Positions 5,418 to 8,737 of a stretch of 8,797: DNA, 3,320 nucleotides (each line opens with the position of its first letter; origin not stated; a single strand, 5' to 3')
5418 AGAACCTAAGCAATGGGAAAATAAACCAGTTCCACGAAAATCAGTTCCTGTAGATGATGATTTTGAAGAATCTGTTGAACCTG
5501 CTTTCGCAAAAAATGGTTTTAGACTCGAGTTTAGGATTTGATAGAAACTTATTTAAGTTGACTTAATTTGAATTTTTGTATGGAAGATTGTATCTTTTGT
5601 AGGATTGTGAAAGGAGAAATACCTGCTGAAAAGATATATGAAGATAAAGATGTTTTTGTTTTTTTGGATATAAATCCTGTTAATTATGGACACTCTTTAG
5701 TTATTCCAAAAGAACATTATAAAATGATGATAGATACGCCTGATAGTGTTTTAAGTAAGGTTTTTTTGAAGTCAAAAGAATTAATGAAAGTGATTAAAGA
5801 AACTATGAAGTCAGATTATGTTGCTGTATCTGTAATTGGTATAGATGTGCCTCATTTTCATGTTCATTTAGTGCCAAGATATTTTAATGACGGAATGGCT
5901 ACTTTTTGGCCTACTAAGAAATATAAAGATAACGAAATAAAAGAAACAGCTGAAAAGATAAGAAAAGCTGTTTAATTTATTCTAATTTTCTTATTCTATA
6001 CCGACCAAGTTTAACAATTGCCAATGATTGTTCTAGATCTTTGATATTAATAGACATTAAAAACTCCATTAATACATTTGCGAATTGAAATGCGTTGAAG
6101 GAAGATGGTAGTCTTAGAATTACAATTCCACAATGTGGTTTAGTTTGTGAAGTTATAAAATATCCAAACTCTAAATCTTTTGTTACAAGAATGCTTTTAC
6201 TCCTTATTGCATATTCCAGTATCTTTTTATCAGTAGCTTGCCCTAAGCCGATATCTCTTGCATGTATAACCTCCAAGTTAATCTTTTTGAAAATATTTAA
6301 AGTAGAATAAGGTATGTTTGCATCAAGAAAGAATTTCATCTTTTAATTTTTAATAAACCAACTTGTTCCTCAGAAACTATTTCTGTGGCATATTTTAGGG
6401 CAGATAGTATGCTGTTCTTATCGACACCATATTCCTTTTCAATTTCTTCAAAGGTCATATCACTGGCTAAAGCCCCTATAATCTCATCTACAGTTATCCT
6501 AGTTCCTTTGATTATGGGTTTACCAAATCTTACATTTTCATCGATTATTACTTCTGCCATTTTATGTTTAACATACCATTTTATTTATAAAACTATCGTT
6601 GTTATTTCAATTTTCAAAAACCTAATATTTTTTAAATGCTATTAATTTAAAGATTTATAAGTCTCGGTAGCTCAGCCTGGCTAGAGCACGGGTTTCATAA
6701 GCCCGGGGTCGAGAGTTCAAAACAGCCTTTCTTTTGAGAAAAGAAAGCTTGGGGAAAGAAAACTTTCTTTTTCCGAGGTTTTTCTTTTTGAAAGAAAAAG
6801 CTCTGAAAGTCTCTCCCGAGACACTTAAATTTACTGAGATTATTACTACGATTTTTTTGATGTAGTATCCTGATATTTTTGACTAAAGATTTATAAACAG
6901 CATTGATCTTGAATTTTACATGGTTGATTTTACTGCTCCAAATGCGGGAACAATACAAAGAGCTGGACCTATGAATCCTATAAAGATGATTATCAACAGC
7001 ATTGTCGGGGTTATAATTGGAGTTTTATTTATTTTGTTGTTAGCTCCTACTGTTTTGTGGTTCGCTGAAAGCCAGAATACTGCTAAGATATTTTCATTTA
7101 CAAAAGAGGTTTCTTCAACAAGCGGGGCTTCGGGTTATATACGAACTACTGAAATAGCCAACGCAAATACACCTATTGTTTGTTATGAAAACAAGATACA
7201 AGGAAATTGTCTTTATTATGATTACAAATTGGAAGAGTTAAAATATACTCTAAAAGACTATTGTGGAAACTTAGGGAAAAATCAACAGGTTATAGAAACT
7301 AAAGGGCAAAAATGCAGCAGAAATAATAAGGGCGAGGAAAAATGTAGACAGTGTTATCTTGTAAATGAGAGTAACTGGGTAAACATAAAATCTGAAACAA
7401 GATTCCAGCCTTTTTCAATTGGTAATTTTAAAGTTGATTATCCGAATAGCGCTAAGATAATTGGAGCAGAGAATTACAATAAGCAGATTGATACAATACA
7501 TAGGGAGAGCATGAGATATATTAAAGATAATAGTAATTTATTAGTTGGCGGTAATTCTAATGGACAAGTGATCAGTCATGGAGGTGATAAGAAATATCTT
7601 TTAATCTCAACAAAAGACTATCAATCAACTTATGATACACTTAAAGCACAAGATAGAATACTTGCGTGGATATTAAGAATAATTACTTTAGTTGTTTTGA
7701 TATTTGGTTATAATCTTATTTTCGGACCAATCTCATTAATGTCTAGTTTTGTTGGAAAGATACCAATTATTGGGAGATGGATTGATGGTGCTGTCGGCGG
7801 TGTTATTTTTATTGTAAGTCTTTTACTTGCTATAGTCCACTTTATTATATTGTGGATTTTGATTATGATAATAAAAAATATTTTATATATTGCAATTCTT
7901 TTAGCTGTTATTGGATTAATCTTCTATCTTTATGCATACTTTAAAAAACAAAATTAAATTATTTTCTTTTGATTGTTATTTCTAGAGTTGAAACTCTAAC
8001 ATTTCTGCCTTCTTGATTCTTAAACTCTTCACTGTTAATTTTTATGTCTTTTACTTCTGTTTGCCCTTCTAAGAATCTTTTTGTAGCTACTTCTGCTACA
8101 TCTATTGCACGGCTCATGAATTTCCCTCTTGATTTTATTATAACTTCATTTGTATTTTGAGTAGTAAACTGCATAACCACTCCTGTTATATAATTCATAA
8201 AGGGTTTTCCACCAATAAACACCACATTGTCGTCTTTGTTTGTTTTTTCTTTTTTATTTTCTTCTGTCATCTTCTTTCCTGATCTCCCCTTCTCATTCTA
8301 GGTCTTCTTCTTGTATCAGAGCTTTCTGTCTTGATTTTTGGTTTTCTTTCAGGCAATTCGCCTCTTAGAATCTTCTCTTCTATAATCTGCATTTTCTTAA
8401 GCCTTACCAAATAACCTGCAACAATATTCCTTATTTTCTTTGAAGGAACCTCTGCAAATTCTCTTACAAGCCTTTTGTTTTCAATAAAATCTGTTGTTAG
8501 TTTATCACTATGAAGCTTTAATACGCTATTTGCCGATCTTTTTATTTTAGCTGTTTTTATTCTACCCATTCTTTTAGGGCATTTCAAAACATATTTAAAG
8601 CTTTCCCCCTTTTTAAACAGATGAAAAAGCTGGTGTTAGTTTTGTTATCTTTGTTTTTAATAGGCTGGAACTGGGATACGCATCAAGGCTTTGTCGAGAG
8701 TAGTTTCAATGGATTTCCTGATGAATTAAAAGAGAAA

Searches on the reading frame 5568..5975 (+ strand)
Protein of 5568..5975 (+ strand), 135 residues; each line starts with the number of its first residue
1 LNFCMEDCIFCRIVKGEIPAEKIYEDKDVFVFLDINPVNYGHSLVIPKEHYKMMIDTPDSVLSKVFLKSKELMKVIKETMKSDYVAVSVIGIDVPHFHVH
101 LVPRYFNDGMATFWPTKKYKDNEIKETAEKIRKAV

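Call 7: search_protein_families(library=pfam, proteins=[window:5568-5975:+], max_evalue=0.01)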
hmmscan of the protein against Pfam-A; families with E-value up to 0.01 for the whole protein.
window:5568-5975:+ (135 aa): 3 families
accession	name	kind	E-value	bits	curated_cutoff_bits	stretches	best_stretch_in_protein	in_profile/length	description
PF01230.28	HIT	-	4e-20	72.7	21.5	1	15-106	1-97/98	HIT domain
PF11969.13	DcpS_C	-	4.4e-13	50.1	24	1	8-103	2-101/114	Scavenger mRNA decapping enzyme C-term binding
PF04677.20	CwfJ_C_1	-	0.004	17.5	21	1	26-103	32-108/122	Protein similar to CwfJ C-terminus 1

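Call 12: find_encoding_contigs(protein=window:5568-5975:+, flank=10000, max_places=10)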
Protein window:5568-5975:+ (135 aa): no gene with exactly this product is on record in the collection.

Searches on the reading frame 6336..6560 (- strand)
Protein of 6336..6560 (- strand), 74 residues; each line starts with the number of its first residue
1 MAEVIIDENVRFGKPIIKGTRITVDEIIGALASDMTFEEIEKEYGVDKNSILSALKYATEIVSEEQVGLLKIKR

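Call 58: search_protein_families(library=pfam, proteins=[window:6336-6560:-], max_evalue=0.01)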
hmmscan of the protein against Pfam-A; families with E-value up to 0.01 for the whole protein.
window:6336-6560:- (74 aa): 1 family
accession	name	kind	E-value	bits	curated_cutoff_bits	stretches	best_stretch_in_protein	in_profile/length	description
PF04255.20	DUF433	-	9.1e-18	64.3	23.6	1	5-58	2-56/56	Protein of unknown function (DUF433)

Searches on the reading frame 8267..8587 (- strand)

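Call 58: search_protein_families(library=pfam, proteins=[window:8267-8587:-], max_evalue=0.01)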
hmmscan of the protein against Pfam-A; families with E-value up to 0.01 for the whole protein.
window:8267-8587:- (106 aa): 1 family
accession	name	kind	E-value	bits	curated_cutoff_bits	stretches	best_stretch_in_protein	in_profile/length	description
PF00833.23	Ribosomal_S17e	-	4e-15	56.2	22.8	1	7-75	1-67/122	Ribosomal S17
